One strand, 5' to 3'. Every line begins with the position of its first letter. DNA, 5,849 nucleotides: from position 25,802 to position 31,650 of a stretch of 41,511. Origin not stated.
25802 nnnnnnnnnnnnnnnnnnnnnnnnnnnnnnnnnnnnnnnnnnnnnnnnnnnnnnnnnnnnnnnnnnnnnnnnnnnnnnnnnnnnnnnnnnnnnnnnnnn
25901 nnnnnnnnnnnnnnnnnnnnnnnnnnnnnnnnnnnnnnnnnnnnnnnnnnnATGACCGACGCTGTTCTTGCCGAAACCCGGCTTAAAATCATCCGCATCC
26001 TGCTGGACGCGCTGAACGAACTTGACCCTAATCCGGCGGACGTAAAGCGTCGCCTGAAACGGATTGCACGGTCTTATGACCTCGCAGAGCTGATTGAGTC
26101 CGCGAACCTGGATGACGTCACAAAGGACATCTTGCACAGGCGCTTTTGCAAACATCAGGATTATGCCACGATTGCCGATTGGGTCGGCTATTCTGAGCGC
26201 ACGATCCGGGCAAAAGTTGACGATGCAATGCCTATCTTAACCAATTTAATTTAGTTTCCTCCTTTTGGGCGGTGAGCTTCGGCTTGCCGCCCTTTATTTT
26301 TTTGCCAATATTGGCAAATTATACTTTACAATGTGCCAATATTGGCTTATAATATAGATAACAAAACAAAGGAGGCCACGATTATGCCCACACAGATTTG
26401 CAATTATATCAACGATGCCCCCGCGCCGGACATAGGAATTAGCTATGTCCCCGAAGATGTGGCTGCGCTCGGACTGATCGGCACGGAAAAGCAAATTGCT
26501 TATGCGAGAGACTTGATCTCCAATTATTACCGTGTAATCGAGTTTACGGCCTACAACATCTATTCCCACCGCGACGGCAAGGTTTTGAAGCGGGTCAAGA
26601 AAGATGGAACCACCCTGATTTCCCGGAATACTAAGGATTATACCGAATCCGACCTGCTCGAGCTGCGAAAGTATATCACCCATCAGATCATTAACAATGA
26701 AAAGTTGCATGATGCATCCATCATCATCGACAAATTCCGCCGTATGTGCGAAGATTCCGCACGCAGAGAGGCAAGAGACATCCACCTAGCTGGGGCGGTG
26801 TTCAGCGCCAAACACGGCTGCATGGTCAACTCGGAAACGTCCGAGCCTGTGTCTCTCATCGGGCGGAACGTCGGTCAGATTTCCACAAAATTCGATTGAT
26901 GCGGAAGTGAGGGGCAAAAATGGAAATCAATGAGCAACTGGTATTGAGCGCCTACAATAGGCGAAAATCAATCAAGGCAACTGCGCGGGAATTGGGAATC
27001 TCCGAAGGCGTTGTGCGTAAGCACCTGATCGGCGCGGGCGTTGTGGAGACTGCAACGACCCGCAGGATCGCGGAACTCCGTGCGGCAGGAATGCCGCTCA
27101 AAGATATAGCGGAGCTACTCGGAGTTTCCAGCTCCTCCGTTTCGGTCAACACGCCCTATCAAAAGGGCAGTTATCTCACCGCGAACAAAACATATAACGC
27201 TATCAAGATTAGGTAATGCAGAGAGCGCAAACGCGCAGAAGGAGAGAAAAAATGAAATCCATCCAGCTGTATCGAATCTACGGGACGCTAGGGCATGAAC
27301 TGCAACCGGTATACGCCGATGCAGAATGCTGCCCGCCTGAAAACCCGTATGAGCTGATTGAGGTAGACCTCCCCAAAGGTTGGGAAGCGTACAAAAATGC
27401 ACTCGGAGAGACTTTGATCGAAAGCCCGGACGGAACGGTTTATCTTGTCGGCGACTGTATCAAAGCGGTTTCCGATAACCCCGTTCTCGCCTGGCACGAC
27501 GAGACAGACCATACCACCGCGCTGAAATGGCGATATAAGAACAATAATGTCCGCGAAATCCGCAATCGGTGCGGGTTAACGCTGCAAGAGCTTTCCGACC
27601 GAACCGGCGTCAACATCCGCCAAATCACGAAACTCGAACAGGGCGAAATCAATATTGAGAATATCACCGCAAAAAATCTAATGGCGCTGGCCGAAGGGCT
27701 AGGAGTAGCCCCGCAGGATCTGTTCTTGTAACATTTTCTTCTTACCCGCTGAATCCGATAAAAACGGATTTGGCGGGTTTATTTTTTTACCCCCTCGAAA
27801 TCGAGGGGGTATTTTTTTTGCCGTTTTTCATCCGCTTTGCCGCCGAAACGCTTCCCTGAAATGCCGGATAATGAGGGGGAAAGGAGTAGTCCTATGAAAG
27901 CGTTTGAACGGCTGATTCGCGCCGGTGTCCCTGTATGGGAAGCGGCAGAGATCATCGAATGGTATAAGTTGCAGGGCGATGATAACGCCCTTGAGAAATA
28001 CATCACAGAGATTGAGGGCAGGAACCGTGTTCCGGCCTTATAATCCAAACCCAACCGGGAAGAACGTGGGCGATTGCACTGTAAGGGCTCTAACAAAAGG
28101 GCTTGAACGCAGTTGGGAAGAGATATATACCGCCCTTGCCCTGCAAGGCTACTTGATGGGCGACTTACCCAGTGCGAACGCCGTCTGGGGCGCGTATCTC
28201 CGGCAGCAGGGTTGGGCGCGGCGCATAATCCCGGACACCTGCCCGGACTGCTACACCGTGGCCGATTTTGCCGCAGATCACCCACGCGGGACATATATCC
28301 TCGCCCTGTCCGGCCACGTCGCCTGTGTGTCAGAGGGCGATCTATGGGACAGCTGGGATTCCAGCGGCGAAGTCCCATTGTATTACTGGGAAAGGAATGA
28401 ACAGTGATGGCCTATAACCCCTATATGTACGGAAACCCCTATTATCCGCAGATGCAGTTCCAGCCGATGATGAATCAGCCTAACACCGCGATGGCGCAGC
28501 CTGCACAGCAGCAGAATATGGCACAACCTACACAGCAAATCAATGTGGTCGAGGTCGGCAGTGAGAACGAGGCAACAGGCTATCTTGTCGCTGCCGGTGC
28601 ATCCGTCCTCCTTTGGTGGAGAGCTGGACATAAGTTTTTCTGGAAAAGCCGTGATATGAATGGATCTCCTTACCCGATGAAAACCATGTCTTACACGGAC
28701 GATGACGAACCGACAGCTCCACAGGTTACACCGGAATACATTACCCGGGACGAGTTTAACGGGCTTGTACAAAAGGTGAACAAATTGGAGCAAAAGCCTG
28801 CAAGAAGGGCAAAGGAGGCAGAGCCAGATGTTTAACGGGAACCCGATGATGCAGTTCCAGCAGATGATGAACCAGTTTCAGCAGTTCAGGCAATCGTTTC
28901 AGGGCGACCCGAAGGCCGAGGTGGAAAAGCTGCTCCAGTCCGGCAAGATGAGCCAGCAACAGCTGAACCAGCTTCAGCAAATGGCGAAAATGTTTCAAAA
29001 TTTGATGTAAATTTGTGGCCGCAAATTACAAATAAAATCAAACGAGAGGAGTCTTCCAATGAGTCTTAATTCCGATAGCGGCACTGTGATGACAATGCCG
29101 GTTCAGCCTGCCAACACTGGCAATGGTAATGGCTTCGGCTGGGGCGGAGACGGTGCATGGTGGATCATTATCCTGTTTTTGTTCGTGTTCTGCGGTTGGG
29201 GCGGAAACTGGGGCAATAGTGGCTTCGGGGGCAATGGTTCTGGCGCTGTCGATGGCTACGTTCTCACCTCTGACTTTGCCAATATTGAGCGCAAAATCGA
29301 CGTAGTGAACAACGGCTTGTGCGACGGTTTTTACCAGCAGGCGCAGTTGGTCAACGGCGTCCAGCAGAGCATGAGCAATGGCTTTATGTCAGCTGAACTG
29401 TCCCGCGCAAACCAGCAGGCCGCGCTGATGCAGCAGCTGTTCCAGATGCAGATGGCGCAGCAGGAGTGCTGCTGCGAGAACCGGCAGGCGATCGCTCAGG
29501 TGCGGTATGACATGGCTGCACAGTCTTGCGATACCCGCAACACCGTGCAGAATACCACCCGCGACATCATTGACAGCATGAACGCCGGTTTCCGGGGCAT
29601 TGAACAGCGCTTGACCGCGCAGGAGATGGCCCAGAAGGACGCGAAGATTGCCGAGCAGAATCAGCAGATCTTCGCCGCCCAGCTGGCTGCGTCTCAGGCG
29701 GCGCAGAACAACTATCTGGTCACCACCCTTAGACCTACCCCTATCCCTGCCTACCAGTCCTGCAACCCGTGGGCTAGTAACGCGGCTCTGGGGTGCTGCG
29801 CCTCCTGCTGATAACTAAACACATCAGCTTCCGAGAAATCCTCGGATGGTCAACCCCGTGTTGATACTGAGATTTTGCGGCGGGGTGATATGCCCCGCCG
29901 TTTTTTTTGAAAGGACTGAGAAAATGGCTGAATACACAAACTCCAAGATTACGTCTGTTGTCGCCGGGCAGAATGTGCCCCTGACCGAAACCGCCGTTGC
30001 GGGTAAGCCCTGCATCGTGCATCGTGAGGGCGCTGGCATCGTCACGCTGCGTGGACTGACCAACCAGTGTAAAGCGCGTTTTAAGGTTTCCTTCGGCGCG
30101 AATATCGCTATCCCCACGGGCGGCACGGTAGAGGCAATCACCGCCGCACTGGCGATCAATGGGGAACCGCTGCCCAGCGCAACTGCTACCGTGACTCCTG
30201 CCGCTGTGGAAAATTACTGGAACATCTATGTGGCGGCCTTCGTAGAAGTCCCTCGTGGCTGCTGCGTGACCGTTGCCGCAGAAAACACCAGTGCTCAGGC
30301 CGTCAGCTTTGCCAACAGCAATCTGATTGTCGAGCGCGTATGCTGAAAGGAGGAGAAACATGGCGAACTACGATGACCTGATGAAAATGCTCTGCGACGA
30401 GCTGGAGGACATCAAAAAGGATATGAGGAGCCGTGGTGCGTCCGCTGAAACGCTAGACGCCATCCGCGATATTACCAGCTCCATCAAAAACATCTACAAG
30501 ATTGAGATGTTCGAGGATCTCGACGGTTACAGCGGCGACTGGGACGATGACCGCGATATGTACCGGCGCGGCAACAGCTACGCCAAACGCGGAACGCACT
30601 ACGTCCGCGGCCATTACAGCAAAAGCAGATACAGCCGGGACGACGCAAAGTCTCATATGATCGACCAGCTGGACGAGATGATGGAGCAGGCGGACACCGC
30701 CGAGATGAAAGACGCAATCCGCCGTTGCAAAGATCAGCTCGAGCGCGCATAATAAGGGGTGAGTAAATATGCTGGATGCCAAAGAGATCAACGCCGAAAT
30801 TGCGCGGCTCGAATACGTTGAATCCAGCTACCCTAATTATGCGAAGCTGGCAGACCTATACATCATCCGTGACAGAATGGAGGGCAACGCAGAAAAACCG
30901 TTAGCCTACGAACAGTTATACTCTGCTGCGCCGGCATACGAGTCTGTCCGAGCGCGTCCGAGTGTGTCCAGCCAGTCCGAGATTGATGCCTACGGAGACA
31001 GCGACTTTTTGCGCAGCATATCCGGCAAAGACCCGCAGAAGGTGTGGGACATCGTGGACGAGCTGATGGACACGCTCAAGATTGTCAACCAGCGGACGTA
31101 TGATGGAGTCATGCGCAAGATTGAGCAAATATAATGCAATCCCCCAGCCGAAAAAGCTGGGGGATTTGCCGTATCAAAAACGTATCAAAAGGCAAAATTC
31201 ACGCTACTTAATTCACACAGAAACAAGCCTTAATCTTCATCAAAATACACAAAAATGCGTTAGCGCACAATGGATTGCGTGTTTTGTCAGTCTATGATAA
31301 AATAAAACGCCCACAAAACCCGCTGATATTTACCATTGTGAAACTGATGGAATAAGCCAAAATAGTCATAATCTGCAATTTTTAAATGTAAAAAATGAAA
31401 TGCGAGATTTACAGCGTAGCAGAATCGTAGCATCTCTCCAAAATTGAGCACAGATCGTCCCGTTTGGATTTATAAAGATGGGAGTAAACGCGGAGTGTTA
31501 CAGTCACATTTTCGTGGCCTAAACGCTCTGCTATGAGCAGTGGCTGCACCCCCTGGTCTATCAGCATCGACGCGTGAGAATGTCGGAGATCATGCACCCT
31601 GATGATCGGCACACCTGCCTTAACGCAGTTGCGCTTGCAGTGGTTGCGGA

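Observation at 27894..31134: Eight-gene cluster of compositionally aberrant small proteins: Q/N-rich paralogs, a Gly/Cys-rich membrane protein and a C39-like peptidase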

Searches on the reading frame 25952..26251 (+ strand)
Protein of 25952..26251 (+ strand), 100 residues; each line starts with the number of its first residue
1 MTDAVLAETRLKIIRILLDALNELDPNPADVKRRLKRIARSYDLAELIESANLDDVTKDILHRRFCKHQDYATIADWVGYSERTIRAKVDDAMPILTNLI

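Call 11: search_protein_families(library=pfam, proteins=[window:25952-26251:+], max_evalue=0.01)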
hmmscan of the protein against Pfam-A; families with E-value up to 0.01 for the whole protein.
window:25952-26251:+ (100 aa): 1 family
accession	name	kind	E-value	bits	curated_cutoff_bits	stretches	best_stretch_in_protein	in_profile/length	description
PF04545.22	Sigma70_r4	-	0.0078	16.1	24.1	0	52-93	4-45/50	Sigma-70, region 4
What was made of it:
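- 25952..26254 (+): h1: a small HTH protein resembling sigma-70 region 4. It is the conserved upstream neighbour of the cassette and a possible dedicated regulator. Pfam Sigma70_r4 gives E=0.0078, below the cut-off (call 11).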

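Call 99: search_protein_families(library=pfam, proteins=[window:25952-26251:+], max_evalue=0.05)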
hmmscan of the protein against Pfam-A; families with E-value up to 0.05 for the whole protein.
window:25952-26251:+ (100 aa): 1 family
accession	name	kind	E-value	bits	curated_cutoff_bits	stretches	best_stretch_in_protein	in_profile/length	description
PF04545.22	Sigma70_r4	-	0.0078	16.1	24.1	1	52-93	4-45/50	Sigma-70, region 4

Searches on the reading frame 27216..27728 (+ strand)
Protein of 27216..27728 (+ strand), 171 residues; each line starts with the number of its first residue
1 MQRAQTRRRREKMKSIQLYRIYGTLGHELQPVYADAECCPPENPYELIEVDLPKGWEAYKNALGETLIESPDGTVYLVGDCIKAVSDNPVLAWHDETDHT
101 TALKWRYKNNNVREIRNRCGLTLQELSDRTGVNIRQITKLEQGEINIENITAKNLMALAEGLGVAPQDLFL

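Call 11: search_protein_families(library=pfam, proteins=[window:27216-27728:+], max_evalue=0.01)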
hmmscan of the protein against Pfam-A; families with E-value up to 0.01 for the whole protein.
window:27216-27728:+ (171 aa): 6 families
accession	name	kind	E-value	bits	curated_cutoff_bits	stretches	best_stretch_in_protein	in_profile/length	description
PF01381.28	HTH_3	-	5.1e-10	39.7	23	1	112-169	1-55/55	Helix-turn-helix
PF12844.13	HTH_19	-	1.2e-08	35.2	30.2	1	110-170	2-59/64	Helix-turn-helix domain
PF13560.12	HTH_31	-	2.7e-06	28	27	1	113-167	7-59/64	Helix-turn-helix domain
PF13443.12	HTH_26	-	3.1e-06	27.8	22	1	113-170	3-58/63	Cro/C1-type HTH DNA-binding domain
PF13413.12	HTH_25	-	0.00013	22.2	24.6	1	113-145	3-35/62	Helix-turn-helix domain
PF24250.1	HVO_2718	-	0.0093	16.2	30.3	0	112-165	116-169/173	Transcription regulator HVO_2718-like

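Call 43: search_protein_families(library=padloc, proteins=[window:27216-27728:+], max_evalue=0.01)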
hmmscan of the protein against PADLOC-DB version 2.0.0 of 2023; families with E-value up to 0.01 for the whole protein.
window:27216-27728:+ (171 aa): 6 families
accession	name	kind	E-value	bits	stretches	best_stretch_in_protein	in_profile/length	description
PDLC03665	Control_protein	-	1.2e-05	23.4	1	109-169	10-68/77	control protein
PDLC04142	capH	-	0.00023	20.2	1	109-169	8-65/103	capH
PDLC02926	HTH_VI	-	0.00023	19.4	1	110-147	4-41/92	-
PDLC03949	RmrA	-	0.00049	17.1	1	115-164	10-56/363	-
PDLC03954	RmrA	-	0.00085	16.3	1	106-164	9-64/380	-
PDLC03946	RmrA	-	0.0016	15.2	1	108-156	3-51/357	-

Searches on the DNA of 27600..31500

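Call 68: search_rna_families(source=window, start=27600, end=31500, threshold=evalue, max_evalue=1, show_alignments=3)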
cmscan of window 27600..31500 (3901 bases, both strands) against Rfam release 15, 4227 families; matches with E-value up to 1: 5.
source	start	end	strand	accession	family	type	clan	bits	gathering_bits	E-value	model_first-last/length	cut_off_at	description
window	27743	27817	+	RF02837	anti-hemB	Gene; sRNA;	-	27.9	49.5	0.0012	1-81/81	no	Burkholderia RNA 7 (anti-hemB)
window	27715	27819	+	RF00515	PyrR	Cis-reg;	-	27.2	54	0.84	1-115/115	no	PyrR binding site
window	27730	27811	-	RF02875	AS-pc01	Gene; antisense;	-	26.1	79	0.14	1-99/99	no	Antisense to pHK01_035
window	31130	31236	-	RF01772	rnk_pseudo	Cis-reg; leader;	-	23.9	55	0.62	1-108/108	no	Pseudomonas rnk leader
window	29844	29915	+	RF00519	suhB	Gene; sRNA;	CL00108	21.5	41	0.3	1-77/77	no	Makes More Granules Regulator RNA (mmgR)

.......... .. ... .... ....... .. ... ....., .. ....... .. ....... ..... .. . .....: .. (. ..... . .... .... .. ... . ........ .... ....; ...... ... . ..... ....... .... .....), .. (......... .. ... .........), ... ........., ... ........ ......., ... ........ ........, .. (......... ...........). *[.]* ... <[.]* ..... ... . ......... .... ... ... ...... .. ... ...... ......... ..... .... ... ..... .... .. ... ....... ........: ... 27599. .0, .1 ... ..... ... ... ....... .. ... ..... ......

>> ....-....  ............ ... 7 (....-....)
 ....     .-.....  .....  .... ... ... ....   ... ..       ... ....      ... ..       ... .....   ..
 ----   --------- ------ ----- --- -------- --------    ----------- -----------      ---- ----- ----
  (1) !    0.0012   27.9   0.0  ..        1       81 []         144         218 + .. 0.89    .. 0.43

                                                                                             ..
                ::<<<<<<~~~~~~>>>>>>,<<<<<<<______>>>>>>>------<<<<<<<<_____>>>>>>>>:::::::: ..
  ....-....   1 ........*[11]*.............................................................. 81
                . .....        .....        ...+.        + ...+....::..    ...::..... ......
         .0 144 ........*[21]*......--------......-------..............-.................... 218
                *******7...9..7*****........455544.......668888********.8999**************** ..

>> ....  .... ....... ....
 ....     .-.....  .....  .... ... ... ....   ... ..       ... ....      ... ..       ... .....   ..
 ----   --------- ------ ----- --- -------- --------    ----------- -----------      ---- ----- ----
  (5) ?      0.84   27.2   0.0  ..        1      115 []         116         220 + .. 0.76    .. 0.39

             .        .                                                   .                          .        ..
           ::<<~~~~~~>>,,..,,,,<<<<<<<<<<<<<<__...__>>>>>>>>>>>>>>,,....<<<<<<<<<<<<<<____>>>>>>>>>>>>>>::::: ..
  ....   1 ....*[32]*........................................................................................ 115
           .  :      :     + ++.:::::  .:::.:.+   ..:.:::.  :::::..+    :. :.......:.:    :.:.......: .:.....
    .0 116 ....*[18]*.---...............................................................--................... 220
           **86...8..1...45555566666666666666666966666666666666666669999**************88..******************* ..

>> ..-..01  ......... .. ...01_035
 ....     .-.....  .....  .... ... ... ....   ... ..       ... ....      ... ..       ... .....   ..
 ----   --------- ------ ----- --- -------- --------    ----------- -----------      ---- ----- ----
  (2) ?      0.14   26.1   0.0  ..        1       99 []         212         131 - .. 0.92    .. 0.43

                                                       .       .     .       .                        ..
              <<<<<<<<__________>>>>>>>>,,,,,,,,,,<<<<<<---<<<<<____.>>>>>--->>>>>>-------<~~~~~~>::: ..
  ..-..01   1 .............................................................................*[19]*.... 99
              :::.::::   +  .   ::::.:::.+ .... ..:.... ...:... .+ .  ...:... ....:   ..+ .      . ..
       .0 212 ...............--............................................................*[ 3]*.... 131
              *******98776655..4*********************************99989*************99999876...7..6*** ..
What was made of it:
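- On Any Rfam 15 RNA family (for the g5-g6 element): Only a weak terminator-like match overlaps the element (suhB/mmgR, 21.5 bits against 41; call 68).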

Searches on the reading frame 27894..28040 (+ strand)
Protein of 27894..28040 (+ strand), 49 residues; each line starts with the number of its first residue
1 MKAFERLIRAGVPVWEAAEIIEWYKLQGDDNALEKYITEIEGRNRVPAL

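Call 9: search_protein_families(library=pfam, proteins=[window:27894-28040:+], max_evalue=1)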
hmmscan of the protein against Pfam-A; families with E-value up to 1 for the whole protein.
window:27894-28040:+ (49 aa): 2 families
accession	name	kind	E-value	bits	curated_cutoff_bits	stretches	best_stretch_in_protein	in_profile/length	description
PF21563.3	Mcp40H-20_sensor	-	0.11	13.3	27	1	21-46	7-32/112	Methyl-accepting chemotaxis sensory transducer, class 40H, sensor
PF17319.7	DUF5362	-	0.13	12.6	25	1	7-40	35-68/94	Family of unknown function (DUF5362)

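Call 10: search_protein_families(library=phrogs, proteins=[window:27894-28040:+], max_evalue=0.1)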
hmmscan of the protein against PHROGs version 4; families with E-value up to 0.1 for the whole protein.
window:27894-28040:+ (49 aa): 0 families

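Call 13: search_protein_families(library=ncbifam, proteins=[window:27894-28040:+], max_evalue=1)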
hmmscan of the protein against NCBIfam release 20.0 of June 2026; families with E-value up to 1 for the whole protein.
window:27894-28040:+ (49 aa): 1 family
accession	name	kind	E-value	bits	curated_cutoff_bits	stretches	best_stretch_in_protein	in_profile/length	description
NF000339.2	fos-Crono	exception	0.18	11.9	275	1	4-42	77-117/134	FosA family fosfomycin resistance glutathione transferase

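Call 43: search_protein_families(library=padloc, proteins=[window:27894-28040:+], max_evalue=0.01)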
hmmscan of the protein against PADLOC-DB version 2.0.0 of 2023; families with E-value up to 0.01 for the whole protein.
window:27894-28040:+ (49 aa): 0 families
